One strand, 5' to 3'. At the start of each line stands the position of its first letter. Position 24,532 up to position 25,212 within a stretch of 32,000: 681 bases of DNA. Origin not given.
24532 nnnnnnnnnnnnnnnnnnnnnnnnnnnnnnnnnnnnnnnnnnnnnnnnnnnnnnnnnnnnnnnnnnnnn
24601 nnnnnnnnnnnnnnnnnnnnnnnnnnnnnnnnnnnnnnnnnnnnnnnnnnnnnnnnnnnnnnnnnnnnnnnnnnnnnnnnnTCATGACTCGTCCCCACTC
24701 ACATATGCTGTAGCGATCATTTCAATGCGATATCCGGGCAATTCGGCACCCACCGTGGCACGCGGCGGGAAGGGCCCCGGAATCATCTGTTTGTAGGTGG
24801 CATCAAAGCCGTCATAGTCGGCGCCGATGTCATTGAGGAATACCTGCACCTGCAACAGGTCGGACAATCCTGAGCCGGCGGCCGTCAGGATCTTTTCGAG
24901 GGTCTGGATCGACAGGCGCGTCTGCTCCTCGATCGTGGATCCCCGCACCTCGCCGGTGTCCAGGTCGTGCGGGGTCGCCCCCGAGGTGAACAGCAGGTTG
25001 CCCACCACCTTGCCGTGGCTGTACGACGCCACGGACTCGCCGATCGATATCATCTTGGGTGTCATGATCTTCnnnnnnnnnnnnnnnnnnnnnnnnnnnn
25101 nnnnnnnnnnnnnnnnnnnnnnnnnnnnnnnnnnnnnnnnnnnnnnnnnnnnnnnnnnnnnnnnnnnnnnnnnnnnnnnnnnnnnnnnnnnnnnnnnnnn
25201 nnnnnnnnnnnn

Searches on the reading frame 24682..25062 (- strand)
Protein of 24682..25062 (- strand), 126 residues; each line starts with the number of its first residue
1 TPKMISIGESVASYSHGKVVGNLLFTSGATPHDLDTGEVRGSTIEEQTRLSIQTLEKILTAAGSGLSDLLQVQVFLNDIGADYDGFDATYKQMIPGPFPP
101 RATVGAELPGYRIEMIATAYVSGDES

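Call 10: search_protein_families(library=pfam, proteins=[window:24682-25062:-], max_evalue=0.001)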
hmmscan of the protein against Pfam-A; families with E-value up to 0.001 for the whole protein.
window:24682-25062:- (126 aa): 1 family
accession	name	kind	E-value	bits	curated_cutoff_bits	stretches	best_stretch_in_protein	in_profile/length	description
PF01042.26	Ribonuc_L-PSP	-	2.8e-22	79.4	27.3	1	10-121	7-121/121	Endoribonuclease L-PSP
